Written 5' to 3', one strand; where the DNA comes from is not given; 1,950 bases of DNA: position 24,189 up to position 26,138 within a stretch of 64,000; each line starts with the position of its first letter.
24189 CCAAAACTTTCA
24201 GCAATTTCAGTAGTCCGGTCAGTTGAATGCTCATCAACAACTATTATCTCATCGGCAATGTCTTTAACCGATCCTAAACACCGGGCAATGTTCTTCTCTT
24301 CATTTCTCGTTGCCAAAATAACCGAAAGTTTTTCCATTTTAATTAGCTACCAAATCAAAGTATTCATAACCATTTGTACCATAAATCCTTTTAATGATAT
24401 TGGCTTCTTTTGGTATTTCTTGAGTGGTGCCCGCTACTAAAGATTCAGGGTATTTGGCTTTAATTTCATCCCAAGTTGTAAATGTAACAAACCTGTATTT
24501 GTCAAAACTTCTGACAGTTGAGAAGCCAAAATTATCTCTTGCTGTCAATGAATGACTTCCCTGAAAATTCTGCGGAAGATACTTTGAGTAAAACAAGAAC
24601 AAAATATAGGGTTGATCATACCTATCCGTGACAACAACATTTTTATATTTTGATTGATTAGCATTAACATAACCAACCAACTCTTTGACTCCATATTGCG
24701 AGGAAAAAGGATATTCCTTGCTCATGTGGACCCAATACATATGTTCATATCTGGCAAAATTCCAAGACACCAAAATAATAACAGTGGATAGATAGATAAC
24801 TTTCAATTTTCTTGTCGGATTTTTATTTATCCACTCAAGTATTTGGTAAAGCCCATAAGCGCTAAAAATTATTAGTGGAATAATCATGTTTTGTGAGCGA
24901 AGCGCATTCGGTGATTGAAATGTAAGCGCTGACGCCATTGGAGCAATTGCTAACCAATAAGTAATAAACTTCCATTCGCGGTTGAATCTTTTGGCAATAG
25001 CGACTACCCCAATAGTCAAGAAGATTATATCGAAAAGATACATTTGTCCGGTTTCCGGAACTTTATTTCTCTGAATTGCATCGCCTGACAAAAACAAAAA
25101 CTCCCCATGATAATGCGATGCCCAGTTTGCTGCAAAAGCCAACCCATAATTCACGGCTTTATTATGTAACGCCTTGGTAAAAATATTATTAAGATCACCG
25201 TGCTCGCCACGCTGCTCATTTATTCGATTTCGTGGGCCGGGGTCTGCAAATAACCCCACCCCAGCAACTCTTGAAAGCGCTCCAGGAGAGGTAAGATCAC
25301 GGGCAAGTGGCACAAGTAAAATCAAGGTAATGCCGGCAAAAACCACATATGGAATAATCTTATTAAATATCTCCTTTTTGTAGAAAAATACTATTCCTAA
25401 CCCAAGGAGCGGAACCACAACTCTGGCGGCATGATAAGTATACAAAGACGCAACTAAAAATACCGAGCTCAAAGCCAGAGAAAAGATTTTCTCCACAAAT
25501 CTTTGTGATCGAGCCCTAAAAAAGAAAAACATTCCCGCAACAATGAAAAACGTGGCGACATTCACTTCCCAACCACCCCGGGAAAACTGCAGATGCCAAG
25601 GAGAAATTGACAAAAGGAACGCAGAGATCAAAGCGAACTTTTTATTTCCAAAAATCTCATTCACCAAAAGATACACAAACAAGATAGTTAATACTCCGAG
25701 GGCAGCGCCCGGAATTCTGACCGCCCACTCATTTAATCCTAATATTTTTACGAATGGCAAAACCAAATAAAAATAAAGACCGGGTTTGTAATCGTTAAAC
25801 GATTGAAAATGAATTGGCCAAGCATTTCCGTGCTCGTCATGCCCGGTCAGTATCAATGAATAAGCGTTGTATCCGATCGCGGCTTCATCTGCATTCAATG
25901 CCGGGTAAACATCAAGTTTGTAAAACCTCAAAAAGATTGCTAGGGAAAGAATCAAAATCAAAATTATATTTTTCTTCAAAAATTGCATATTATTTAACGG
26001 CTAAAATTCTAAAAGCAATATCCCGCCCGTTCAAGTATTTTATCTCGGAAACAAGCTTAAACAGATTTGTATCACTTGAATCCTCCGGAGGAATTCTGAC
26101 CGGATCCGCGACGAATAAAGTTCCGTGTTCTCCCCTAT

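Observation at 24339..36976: Eight consecutive, translationally coupled GT-C genes with a shared C-terminal soluble domain (tandem family expansion)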

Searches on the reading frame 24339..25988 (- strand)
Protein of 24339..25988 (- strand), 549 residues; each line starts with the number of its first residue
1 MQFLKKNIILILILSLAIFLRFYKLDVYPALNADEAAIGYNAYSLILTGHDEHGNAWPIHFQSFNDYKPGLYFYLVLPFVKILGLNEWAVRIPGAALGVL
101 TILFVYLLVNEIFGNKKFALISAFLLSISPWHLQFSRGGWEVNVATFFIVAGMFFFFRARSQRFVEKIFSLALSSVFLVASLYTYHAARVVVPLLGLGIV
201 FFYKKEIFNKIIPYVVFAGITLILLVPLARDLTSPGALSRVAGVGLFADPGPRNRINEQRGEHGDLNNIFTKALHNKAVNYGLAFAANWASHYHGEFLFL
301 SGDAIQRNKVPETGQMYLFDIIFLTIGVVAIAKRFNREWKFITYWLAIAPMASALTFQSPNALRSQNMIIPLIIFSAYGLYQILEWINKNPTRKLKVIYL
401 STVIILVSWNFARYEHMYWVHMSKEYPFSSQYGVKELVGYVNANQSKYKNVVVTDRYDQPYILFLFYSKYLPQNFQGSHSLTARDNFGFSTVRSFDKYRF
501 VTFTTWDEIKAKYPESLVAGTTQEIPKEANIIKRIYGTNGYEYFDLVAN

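Call 5: search_protein_families(library=pfam, proteins=[window:24339-25988:-], max_evalue=0.01)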
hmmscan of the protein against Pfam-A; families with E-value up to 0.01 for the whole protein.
window:24339-25988:- (549 aa): 2 families
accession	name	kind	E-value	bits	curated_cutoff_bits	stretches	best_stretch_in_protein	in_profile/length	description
PF02366.24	PMT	-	1.2e-11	45.2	22.7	1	13-229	3-231/245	Dolichyl-phosphate-mannose-protein mannosyltransferase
PF13231.12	PMT_2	-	1.8e-11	44.9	26.1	1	68-227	2-156/160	Dolichyl-phosphate-mannose-protein mannosyltransferase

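Call 6: search_protein_families(library=ncbifam, proteins=[window:24339-25988:-], max_evalue=0.01)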
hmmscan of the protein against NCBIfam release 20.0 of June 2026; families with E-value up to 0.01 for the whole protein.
window:24339-25988:- (549 aa): 3 families
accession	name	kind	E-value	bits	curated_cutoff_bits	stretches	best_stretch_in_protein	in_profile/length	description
TIGR03663.1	TIGR03663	subfamily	1.1e-06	28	126.25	1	8-406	2-364/435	flippase activity-associated protein Agl23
NF047440.1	LA3751_2_3_fam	subfamily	0.00071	18.5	200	1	70-225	83-236/460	LA_3751/LA_3752 family putative glycosyltransferase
NF009784.2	PRK13279.1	equivalog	0.0019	16.9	567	1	81-225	74-218/539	lipid IV(A) 4-amino-4-deoxy-L-arabinosyltransferase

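Call 13: search_solved_structures(query=A1, max_evalue=1, show_alignments=2)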
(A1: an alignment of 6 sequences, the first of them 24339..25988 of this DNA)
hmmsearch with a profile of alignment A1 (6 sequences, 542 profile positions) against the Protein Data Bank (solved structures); distinct sequences matched with E-value up to 1: 2.
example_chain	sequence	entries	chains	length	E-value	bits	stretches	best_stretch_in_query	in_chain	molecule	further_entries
5ezm_A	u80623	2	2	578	4.9e-05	25.3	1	62-244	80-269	4-amino-4-deoxy-L-arabinose transferase or related glycosyltransferases of PMT family | 4-amino-4-deoxy-L-arabinose (L-Ara4N) transferase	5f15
9e61_A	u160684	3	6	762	0.25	13.1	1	91-161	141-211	Dolichyl-phosphate-mannose--protein mannosyltransferase 4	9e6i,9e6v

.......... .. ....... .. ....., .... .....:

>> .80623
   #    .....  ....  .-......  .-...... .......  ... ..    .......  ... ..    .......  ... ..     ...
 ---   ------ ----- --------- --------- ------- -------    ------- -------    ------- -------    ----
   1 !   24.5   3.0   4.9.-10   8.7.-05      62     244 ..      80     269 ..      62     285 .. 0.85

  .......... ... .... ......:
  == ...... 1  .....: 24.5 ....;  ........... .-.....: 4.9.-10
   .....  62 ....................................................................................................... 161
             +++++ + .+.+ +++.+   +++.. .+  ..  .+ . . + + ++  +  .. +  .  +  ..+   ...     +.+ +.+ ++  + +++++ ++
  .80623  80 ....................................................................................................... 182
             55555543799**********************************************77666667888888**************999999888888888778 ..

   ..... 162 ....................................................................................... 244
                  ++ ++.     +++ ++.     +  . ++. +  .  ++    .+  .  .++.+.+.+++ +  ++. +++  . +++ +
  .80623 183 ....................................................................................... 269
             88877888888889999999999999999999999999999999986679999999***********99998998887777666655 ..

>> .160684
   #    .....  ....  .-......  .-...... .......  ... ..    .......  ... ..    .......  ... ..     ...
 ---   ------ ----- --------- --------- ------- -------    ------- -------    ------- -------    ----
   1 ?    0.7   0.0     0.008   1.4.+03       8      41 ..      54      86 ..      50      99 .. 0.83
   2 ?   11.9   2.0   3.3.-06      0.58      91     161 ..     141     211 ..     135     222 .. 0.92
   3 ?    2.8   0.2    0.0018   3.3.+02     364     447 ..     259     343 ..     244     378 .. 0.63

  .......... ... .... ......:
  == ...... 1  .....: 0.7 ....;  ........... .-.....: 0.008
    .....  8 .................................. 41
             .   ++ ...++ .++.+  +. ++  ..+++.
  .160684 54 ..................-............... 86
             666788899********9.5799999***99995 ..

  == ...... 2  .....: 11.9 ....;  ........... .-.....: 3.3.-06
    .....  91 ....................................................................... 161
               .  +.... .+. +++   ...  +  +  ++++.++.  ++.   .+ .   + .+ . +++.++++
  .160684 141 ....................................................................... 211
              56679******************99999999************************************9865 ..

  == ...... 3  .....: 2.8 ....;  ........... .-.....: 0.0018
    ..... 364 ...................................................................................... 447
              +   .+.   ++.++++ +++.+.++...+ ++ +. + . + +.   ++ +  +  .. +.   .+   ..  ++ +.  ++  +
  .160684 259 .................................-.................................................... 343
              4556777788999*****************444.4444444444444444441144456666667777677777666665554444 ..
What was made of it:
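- A profile of the six hits ArnT 5ezm at E 4.9e-5 (call 13).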
